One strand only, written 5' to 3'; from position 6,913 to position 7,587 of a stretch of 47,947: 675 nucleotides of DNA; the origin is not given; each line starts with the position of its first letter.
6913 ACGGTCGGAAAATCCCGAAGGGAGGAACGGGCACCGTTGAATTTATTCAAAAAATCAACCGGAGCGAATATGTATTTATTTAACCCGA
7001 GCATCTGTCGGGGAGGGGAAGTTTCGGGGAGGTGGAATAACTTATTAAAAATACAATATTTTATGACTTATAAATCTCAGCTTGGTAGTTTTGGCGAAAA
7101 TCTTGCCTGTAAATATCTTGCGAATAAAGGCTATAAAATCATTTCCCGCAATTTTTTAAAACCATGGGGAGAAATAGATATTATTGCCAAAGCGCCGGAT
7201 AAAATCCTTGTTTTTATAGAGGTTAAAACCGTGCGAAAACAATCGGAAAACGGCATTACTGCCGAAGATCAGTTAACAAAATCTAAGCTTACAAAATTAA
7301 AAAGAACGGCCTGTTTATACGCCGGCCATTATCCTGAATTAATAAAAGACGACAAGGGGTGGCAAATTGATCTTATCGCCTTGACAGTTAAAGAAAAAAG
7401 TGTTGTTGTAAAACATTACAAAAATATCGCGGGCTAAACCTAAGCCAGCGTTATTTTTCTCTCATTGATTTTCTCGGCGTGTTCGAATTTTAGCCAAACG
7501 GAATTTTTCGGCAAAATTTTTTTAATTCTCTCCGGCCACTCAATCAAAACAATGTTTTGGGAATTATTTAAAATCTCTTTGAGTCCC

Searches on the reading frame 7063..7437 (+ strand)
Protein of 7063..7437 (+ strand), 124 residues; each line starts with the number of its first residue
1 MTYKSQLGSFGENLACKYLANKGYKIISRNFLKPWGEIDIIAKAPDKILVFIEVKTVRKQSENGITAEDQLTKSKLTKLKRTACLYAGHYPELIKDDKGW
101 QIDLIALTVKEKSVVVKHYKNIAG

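Call 10: search_protein_families(library=pfam, proteins=[window:7063-7437:+])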
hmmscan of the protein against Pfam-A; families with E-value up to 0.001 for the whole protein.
window:7063-7437:+ (124 aa): 3 families
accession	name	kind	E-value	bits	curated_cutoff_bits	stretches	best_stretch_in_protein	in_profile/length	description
PF02021.23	UPF0102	-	1.9e-21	76.6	23.6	1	11-106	1-79/80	Uncharacterised protein family UPF0102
PF08378.17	NERD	-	5e-08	33.9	22.1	1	8-74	2-72/111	Nuclease-related domain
PF01939.22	NucS_C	-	1.5e-05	25.4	24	1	19-73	15-65/124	Endonuclease NucS C-terminal domain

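Call 11: find_encoding_contigs(protein=window:7063-7437:+, flank=3000, max_places=10)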
Protein window:7063-7437:+ (124 aa): 2 contigs read that carry it; 2 places shown.
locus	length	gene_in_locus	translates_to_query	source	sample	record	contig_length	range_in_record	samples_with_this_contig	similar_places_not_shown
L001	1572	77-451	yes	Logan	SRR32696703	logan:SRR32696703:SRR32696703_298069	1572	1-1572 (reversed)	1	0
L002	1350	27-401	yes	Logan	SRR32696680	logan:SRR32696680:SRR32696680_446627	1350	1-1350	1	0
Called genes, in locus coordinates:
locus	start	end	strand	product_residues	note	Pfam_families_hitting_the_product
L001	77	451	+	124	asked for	PF08378:NERD (weak), PF01939:NucS_C (faint), PF02021:UPF0102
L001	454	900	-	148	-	PF02367:TsaE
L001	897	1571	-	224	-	?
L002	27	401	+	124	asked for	PF08378:NERD (weak), PF01939:NucS_C (faint), PF02021:UPF0102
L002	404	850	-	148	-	PF02367:TsaE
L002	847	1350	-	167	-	?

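Call 12: find_related_loci(query=window:7063-7437:+, collection=genome_contigs, flank=3000)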
Query window:7063-7437:+ (124 aa) in genome_contigs; peptide patterns used: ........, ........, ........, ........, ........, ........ (x = any residue, [..] = any of these).
434 stretches matched a pattern; 230 encode a relative of the query (tblastn E <= 1e-3); the best 80 are kept; 80 distinct loci.
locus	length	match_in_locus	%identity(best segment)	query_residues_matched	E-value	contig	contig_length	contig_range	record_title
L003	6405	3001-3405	67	1-123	1e-55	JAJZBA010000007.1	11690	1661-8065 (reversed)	MAG: bacterium isolate HSP1.bin6 NODE_3690_length_11690_cov_2.661507, whole genome shotgun sequence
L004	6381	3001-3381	67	1-123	6e-55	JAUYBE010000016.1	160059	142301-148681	MAG: bacterium isolate C19_maxbin.019_sub C19_k141_31568, whole genome shotgun sequence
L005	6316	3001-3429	65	1-123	2e-54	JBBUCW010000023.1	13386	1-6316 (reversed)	MAG: Patescibacteria group bacterium isolate H51-bin166_1 H51_bin166_1_000000000023, whole genome shotgun sequence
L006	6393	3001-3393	61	1-122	4e-49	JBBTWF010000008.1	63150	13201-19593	MAG: Patescibacteria group bacterium isolate H41-bin263_1 H41_bin263_1_000000000008, whole genome shotgun sequence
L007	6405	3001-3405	56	1-122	4e-48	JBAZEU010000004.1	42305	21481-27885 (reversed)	MAG: Candidatus Paceibacterota bacterium isolate SO_2017_LW3_133 NODE_2066_length_42305_cov_3.223055_LW162_2017, whole g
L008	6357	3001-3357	61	2-123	5e-46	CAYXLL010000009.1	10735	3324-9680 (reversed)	MAG TPA_asm: uncultured Candidatus Saccharibacteria bacterium isolate binchicken_co265_369 genome assembly, contig: NODE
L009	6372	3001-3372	57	1-123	7e-44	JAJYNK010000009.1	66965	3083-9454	MAG: bacterium isolate DBS2-4.bin65 NODE_605_length_66965_cov_2.43897, whole genome shotgun sequence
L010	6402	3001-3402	56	1-122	8e-44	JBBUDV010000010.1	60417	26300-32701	MAG: Patescibacteria group bacterium isolate H41-bin049 H41_bin049_000000000010, whole genome shotgun sequence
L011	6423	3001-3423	52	1-122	3e-42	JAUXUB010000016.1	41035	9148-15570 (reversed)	MAG: bacterium isolate C13_metabat.bin.52 C13_k141_159404, whole genome shotgun sequence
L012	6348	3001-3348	56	7-122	7e-42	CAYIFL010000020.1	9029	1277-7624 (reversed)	MAG TPA_asm: uncultured Candidatus Saccharibacteria bacterium isolate ERP119705_co18_686 genome assembly, contig: NODE_9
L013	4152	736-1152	49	8-122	2e-38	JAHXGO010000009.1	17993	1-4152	MAG: Candidatus Liptonbacteria bacterium isolate Unc5 Unc5_contig_9, whole genome shotgun sequence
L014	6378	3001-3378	51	4-122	2e-38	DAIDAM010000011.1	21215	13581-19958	MAG TPA_asm: bacterium isolate clean1841 k141_359960, whole genome shotgun sequence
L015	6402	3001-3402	46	2-122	6e-38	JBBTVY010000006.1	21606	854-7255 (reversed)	MAG: Patescibacteria group bacterium isolate H43-bin079_1 H43_bin079_1_000000000006, whole genome shotgun sequence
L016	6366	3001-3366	54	2-122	4e-38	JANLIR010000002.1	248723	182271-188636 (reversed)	MAG: Candidatus Wolfebacteria bacterium isolate S40-20 k99_361655, whole genome shotgun sequence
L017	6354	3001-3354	48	4-123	7e-37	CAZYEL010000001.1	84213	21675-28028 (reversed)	MAG TPA_asm: uncultured Candidatus Saccharibacteria bacterium isolate binchicken_co227_1009 genome assembly, contig: NOD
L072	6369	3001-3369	40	4-122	2e-22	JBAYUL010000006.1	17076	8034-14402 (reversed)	MAG: Candidatus Paceibacterota bacterium isolate SO_2016_LW3_34 scaffold04772_LW162_2016, whole genome shotgun sequence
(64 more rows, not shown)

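Call 30: find_homologous_proteins(query=window:7063-7437:+, max_evalue=1e-30)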
Query window:7063-7437:+ (124 aa): 145 proteins with E <= 1e-30 among 1568 candidates; the best 120 are listed.
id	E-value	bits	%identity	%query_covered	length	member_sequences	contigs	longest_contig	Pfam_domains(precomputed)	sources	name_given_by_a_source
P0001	1.7e-75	268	99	100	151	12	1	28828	PF02021.24,PF01939.22,PF08378.18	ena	-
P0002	3.9e-63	228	83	100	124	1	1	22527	PF02021.24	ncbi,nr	ncbi:YraN family protein [Candidatus Wolfebacteria bacterium]|nr:YraN family protein [Candidatus Wol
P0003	7.0e-62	224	81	100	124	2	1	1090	PF02021.24,PF01939.22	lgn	-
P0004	8.1e-53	195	71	99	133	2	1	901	PF02021.24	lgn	-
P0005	1.2e-52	195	75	99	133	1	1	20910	PF02021.24,PF01939.22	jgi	jgi:putative endonuclease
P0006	5.5e-52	192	73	99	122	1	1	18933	PF02021.24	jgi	jgi:putative endonuclease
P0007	6.2e-52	192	72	99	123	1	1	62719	PF02021.24,PF08378.18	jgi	jgi:putative endonuclease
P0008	9.4e-52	192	70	99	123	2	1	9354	PF02021.24,PF08378.18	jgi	-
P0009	5.2e-51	189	71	98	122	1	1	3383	PF02021.24,PF01939.22,PF08378.18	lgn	-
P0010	5.3e-51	189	74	98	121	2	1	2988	PF02021.24,PF01939.22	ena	-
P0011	9.2e-51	188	69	99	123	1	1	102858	PF02021.24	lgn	-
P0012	1.5e-50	188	70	98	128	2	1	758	PF02021.24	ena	-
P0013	5.2e-50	186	72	99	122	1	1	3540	PF02021.24,PF08378.18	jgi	jgi:putative endonuclease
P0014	5.4e-50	186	69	98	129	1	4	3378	PF02021.24,PF01939.22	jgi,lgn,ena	-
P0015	5.9e-50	186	69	99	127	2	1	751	PF02021.24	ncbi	-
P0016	6.4e-50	186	68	98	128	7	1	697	PF02021.24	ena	-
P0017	7.9e-50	185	69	99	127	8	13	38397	PF02021.24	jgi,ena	-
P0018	1.2e-49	185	69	99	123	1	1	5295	PF02021.24,PF08378.18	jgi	-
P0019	1.2e-49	185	67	99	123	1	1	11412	PF02021.24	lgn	-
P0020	1.2e-49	185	65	99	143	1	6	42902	PF02021.24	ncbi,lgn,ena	ncbi:MAG: YraN family protein [Patescibacteria group bacterium]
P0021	2.5e-49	184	67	99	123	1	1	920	PF02021.24,PF08378.18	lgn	-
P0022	3.4e-49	183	67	99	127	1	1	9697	PF02021.24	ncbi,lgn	-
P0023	3.7e-49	183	70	98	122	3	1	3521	PF02021.24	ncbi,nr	ncbi:MAG: hypothetical protein DDT18_01676 [Actinobacteria bacterium]|nr:hypothetical protein [Actin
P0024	5.5e-49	183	67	98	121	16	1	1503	PF02021.24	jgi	-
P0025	6.3e-49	183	69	99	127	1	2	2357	PF02021.24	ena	-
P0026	1.2e-48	182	70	97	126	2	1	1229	PF02021.24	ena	-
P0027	1.9e-48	181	66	99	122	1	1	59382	PF02021.24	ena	-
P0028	2.0e-48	181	69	98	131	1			PF02021.24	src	-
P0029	3.2e-48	180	68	97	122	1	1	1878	PF02021.24,PF01939.22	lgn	-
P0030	3.9e-48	180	66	98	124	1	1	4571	PF02021.24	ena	-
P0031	4.0e-48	180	67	98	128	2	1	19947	PF02021.24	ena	-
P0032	5.7e-48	179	70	94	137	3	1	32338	PF02021.24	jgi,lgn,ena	-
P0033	6.8e-48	179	67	99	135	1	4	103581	PF02021.24,PF01939.22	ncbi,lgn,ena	-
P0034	9.1e-48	179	67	98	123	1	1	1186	PF02021.24,PF08378.18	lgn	-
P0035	1.1e-47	179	67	98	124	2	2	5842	PF02021.24,PF08378.18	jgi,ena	-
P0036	1.1e-47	179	69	99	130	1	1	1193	PF02021.24,PF01939.22,PF08378.18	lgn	-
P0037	1.5e-47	178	67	98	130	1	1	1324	PF02021.24,PF01939.22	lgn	-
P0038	2.9e-47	177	66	98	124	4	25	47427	PF02021.24,PF08378.18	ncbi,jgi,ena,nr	ncbi:YraN family protein [Candidatus Wolfebacteria bacterium]|nr:YraN family protein [Candidatus Wol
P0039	3.3e-47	177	67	98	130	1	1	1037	PF02021.24,PF01939.22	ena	-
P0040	3.9e-47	177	67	99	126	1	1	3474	PF02021.24,PF01939.22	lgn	-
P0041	4.4e-47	177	69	94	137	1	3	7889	PF02021.24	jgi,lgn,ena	-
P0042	7.7e-47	176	64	99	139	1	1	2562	PF02021.24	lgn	-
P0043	1.1e-46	175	66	99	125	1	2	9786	PF02021.24,PF08378.18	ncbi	ncbi:MAG: YraN family protein [Candidatus Paceibacterota bacterium]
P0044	2.6e-46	174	65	99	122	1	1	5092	PF02021.24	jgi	-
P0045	2.7e-46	174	65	98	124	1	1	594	PF02021.24,PF08378.18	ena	-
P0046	3.1e-46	174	66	97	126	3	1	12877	PF02021.24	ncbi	ncbi:MAG: YraN family protein [Patescibacteria group bacterium]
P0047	4.4e-46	173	59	99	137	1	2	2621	PF02021.24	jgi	jgi:putative endonuclease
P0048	5.3e-46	173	67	99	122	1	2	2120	PF02021.24,PF08378.18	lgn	-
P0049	6.0e-46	173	59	100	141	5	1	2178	PF02021.24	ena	-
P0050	6.6e-46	173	61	99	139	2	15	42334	PF02021.24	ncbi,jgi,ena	-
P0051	1.5e-45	172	65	99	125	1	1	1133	PF02021.24,PF08378.18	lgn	-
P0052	1.7e-45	171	64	98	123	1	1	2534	PF02021.24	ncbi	-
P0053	2.3e-45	171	66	98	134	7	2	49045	PF02021.24,PF01939.22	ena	-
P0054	3.9e-45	170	63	100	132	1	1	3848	PF02021.24,PF08378.18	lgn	-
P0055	3.9e-45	170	63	100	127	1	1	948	PF02021.24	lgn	-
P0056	4.2e-45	170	62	98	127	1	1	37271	PF02021.24,PF08378.18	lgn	-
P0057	5.9e-45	170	63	99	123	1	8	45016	PF02021.24,PF08378.18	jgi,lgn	-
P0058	6.7e-45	170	65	98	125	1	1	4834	PF02021.24,PF01939.22,PF08378.18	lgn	-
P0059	1.1e-44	169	66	94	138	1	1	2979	PF02021.24,PF08378.18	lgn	-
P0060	1.2e-44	169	61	99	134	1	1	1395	PF02021.24,PF08378.18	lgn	-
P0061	1.3e-44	169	61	98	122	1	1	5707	PF02021.24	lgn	-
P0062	1.7e-44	168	59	98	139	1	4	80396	PF02021.24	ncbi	-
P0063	2.0e-44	168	56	99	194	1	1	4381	PF02021.24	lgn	-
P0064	2.5e-44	168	61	99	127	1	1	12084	PF02021.24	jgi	-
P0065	3.1e-44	167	59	98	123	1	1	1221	PF02021.24,PF01939.22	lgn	-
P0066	3.3e-44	167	63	98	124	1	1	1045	PF02021.24,PF08378.18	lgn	-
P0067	3.7e-44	167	61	100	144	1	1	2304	PF02021.24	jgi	-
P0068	5.2e-44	167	64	94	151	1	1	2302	PF02021.24,PF01939.22,PF08378.18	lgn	-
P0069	5.6e-44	167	65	99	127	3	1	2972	PF02021.24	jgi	-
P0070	9.3e-44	166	58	98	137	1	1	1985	PF02021.24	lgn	-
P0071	3.6e-43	164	57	99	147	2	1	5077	PF02021.24,PF08378.18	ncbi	-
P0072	3.9e-43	164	65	98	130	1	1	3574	PF02021.24,PF01939.22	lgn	-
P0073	4.5e-43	164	67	98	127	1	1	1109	PF02021.24,PF08378.18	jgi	jgi:putative endonuclease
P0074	6.7e-43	163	64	98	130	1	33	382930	PF02021.24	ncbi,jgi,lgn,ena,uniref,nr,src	ncbi:MAG: hypothetical protein UU85_C0004G0030 [Candidatus Wolfebacteria bacterium GW2011_GWA2_42_10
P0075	7.4e-43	163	58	99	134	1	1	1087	PF02021.24,PF01939.22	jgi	-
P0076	7.8e-43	163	61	98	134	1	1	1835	PF02021.24,PF08378.18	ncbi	-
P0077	1.6e-42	162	64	98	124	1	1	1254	PF02021.24,PF08378.18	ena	-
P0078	3.7e-42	161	63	98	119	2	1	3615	PF02021.24,PF01939.22,PF08378.18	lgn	-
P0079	4.1e-42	161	60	99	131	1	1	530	PF02021.24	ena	-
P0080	5.2e-42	160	56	98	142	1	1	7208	PF02021.24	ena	-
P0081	5.2e-42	160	61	99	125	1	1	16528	PF02021.24,PF08378.18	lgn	-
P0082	5.4e-42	160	61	98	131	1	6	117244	PF02021.24,PF01939.22,PF08378.18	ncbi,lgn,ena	ncbi:MAG: YraN family protein [Patescibacteria group bacterium]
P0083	6.0e-42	160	62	99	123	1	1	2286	PF02021.24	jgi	jgi:putative endonuclease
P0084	9.9e-42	159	57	98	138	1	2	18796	PF02021.24,PF08378.18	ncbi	-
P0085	1.7e-41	159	63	94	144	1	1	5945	PF02021.24,PF08378.18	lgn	-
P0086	2.0e-41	158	58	99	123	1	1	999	PF02021.24,PF08378.18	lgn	-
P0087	2.1e-41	158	54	99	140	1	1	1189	PF02021.24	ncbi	-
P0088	2.4e-41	158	62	98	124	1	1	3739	PF02021.24,PF08378.18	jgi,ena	-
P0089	3.3e-41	158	58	99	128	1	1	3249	PF02021.24,PF08378.18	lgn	-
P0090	4.6e-41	157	62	99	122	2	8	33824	PF02021.24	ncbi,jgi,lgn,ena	-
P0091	4.9e-41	157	54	98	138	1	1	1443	PF02021.24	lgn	-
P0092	5.5e-41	157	60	98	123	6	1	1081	PF02021.24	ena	-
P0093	6.1e-41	157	61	98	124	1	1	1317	PF02021.24,PF01939.22,PF08378.18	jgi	jgi:putative endonuclease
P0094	6.6e-41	157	59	92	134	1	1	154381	PF02021.24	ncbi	-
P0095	1.4e-40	156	61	98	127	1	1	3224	PF02021.24,PF08378.18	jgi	jgi:putative endonuclease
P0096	1.9e-40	155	61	98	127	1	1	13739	PF02021.24,PF01939.22,PF08378.18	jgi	jgi:putative endonuclease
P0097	3.6e-40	154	60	98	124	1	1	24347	PF02021.24,PF08378.18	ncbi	-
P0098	6.0e-40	154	59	98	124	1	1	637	PF02021.24,PF08378.18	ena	-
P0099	7.0e-40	153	58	98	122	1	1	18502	PF02021.24,PF01939.22,PF08378.18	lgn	-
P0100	7.6e-40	153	60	98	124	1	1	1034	PF02021.24,PF08378.18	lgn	-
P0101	1.1e-39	153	53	99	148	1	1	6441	PF02021.24,PF01939.22,PF08378.18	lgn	-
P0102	1.4e-39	152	57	98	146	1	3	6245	PF02021.24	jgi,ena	-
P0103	1.5e-39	152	65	91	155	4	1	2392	PF02021.24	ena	-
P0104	2.4e-39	152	58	98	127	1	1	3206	PF02021.24,PF01939.22,PF08378.18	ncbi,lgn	-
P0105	4.8e-39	151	58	98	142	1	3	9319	PF02021.24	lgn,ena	-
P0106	5.1e-39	151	56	98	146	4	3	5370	PF02021.24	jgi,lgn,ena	-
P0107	6.4e-39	150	56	98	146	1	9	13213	PF02021.24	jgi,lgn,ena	-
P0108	7.8e-39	150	56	98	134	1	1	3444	PF02021.24,PF01939.22,PF08378.18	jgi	jgi:putative endonuclease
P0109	7.9e-39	150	57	95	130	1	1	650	PF02021.24,PF08378.18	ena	-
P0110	1.7e-38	149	61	98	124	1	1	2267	PF02021.24,PF01939.22,PF08378.18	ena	-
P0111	3.0e-38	148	54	98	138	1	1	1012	PF02021.24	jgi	jgi:putative endonuclease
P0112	4.7e-38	147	53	98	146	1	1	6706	PF02021.24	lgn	-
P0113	8.3e-38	147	52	98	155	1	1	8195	PF02021.24,PF08378.18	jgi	jgi:putative endonuclease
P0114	8.5e-38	147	59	96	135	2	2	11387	PF02021.24,PF08378.18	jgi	jgi:putative endonuclease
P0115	1.1e-37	146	58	98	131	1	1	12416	PF02021.24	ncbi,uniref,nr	ncbi:hypothetical protein A3J77_02055 [Candidatus Wolfebacteria bacterium RBG_13_41_7]|uniref:UPF010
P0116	2.2e-37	145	59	99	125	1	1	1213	PF02021.24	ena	-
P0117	4.1e-37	144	61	98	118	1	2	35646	PF02021.24,PF01939.22,PF08378.18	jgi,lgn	jgi:putative endonuclease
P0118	7.2e-37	144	59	98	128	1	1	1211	PF02021.24,PF01939.22,PF08378.18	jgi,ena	-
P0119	8.9e-37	143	57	98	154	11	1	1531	PF02021.24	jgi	-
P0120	2.0e-36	142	51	98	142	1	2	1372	PF02021.24,PF08378.18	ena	-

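Call 31: find_encoding_contigs(protein=P0001, flank=1500, max_places=10)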
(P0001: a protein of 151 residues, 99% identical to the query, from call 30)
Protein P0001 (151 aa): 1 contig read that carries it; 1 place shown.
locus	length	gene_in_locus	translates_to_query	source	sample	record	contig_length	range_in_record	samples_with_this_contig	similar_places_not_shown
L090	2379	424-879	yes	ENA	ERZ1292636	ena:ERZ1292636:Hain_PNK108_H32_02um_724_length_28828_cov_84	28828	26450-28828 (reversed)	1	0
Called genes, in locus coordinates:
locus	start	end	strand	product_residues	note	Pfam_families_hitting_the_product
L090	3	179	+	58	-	?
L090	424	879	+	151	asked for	PF08378:NERD (weak), PF02021:UPF0102, PF01939:NucS_C (faint)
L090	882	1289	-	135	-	PF02367:TsaE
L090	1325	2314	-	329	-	PF06068:TIP49 (faint), PF05496:RuvB_N, PF00004:AAA, PF07728:AAA_5 (faint), PF17864:AAA_lid_4, PF05491:WHD_RuvB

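Call 32: find_encoding_contigs(protein=P0002, flank=1500, max_places=6)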
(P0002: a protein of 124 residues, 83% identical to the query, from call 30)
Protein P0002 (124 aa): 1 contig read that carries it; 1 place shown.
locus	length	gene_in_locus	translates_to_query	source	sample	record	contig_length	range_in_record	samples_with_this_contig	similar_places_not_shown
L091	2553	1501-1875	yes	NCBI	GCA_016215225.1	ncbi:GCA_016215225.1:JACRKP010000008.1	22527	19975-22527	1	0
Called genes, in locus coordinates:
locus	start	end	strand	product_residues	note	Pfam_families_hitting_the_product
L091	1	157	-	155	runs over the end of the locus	-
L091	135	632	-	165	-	-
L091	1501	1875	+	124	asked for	PF02021:UPF0102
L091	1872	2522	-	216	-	PF02367:TsaE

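Call 33: find_encoding_contigs(protein=P0003, flank=1500, max_places=6)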
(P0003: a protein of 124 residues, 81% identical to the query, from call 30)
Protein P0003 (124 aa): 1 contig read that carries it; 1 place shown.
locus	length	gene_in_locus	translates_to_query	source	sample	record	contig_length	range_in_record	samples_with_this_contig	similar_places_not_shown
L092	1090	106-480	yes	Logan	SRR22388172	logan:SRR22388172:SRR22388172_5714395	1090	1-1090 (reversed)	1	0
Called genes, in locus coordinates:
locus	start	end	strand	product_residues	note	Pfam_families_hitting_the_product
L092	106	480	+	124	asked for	PF01939:NucS_C (weak), PF02021:UPF0102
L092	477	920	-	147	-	PF02367:TsaE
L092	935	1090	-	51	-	?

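Call 42: find_encoding_contigs(protein=P0005, flank=1500, max_places=4)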
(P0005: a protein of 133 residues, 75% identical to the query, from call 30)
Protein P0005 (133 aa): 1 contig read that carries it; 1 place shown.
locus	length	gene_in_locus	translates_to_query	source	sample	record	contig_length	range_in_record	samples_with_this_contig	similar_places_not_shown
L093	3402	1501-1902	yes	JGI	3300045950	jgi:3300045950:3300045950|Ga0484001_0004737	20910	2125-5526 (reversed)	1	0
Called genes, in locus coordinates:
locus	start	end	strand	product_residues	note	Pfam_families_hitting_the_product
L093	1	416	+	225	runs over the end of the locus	PF13384:HTH_23 (faint)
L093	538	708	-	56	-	-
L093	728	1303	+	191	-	PF09335:VTT_dom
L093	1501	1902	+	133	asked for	PF01939:NucS_C (weak), PF02021:UPF0102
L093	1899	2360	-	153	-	PF02367:TsaE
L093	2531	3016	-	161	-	PF00932:LTD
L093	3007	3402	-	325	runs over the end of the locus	PF06068:TIP49 (faint), PF05496:RuvB_N, PF04851:ResIII (faint), PF07728:AAA_5, PF00004:AAA, PF17864:AAA_lid_4, PF05491:WHD_RuvB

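Call 43: find_encoding_contigs(protein=P0010, flank=1500, max_places=4)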
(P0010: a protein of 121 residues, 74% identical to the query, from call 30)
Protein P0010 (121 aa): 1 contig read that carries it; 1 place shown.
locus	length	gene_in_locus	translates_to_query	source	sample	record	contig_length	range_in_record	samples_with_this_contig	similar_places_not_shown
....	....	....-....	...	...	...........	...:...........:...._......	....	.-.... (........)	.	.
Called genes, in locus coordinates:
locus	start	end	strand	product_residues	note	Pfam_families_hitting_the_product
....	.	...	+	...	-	?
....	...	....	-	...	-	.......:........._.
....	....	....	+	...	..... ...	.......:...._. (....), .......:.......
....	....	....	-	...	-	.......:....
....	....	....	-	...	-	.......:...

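Call 44: find_encoding_contigs(protein=P0006, flank=1500, max_places=4)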
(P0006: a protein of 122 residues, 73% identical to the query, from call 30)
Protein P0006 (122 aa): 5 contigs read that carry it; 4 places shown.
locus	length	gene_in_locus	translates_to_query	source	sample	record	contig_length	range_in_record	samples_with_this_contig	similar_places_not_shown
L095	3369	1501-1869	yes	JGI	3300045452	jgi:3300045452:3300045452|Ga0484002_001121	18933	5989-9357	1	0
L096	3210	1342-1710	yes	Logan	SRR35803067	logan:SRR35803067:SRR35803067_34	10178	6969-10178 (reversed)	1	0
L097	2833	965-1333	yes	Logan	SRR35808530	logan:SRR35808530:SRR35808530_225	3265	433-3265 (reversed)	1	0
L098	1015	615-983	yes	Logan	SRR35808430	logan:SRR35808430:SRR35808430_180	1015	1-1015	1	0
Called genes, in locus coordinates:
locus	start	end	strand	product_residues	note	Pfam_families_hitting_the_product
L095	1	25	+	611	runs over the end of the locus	PF06480:FtsH_ext (weak), PF00004:AAA, PF17862:AAA_lid_3, PF01434:Peptidase_M41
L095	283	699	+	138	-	PF01814:Hemerythrin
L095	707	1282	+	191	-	PF09335:VTT_dom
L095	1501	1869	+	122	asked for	PF02021:UPF0102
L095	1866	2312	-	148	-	PF02367:TsaE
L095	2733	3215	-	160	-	PF00932:LTD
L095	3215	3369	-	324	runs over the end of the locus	PF06068:TIP49 (weak), PF05496:RuvB_N, PF04851:ResIII (faint), PF07728:AAA_5, PF00004:AAA, PF17864:AAA_lid_4, PF05491:WHD_RuvB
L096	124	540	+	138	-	PF01814:Hemerythrin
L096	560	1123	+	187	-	PF09335:VTT_dom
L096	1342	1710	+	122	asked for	PF02021:UPF0102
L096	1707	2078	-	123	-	PF02367:TsaE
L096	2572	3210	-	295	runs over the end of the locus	PF02481:DNA_processg_A, PF18306:LDcluster4 (weak)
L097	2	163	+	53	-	?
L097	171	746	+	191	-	PF09335:VTT_dom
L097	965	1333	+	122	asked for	PF02021:UPF0102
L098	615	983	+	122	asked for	PF02021:UPF0102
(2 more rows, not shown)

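Call 45: find_encoding_contigs(protein=P0007, flank=1500, max_places=4)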
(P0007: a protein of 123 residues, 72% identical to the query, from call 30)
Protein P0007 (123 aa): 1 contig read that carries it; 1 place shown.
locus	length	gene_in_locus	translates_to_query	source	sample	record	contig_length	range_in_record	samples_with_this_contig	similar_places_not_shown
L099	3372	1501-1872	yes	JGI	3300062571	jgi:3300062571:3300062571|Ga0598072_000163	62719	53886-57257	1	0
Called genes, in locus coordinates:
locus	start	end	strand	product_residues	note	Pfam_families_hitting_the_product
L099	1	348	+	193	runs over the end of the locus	PF09335:VTT_dom (weak)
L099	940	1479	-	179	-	PF00961:LAGLIDADG_1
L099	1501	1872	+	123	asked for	PF08378:NERD (weak), PF02021:UPF0102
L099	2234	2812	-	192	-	PF13385:Laminin_G_3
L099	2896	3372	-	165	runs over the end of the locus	-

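Call 47: list_cluster_members(proteins=[P0001])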
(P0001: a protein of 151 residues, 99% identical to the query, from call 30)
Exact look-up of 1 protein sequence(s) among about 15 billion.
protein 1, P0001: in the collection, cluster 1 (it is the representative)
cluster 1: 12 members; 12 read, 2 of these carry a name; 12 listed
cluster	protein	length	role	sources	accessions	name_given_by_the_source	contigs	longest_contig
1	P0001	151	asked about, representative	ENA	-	-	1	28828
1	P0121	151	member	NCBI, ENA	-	-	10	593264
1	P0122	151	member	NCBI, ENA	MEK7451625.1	MAG: YraN family protein [Patescibacteria group bacterium]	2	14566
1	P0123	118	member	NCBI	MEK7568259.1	MAG: YraN family protein, partial [Patescibacteria group bacterium]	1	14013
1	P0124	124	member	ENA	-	-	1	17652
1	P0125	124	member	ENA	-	-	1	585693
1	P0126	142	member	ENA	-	-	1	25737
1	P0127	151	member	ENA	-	-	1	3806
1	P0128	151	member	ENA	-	-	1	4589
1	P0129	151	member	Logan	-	-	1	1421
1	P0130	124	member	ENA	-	-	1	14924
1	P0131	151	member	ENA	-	-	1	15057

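Call 51: find_encoding_contigs(protein=P0131, flank=1500, max_places=4)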
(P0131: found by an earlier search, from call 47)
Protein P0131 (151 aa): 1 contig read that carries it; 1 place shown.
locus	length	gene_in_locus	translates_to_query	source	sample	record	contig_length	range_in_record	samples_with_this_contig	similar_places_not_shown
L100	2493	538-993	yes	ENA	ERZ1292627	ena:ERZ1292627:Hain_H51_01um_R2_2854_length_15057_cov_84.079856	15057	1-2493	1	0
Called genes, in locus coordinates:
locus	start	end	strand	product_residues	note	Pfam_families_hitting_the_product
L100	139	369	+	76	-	-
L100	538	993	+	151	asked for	PF08378:NERD (faint), PF02021:UPF0102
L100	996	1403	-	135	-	PF02367:TsaE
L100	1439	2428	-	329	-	PF05496:RuvB_N, PF00004:AAA, PF07728:AAA_5 (faint), PF17864:AAA_lid_4, PF05491:WHD_RuvB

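Call 52: find_encoding_contigs(protein=P0125, flank=1500, max_places=4)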
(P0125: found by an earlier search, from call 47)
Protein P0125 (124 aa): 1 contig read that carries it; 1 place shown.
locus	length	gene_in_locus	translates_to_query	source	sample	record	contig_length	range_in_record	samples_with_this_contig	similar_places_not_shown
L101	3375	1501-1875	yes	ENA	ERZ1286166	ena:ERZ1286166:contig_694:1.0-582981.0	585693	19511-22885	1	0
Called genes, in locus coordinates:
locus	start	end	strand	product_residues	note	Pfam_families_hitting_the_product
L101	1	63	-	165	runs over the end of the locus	-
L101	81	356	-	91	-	-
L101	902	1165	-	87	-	-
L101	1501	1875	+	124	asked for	PF08378:NERD (faint), PF02021:UPF0102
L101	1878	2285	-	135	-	PF02367:TsaE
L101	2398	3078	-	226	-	PF00004:AAA (weak), PF05496:RuvB_N, PF17864:AAA_lid_4, PF05491:WHD_RuvB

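Call 53: find_encoding_contigs(protein=P0130, flank=1500, max_places=4)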
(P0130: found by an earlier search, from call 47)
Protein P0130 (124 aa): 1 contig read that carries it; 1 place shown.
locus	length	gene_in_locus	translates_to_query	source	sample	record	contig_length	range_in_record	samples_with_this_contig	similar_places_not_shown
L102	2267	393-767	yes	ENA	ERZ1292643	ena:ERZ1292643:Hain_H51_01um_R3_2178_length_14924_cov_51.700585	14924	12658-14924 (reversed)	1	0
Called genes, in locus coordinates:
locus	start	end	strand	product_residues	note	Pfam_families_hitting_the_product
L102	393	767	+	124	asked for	PF08378:NERD (weak), PF01939:NucS_C (weak), PF02021:UPF0102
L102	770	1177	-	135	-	PF02367:TsaE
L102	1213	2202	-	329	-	PF05496:RuvB_N, PF00004:AAA, PF07728:AAA_5 (faint), PF17864:AAA_lid_4, PF05491:WHD_RuvB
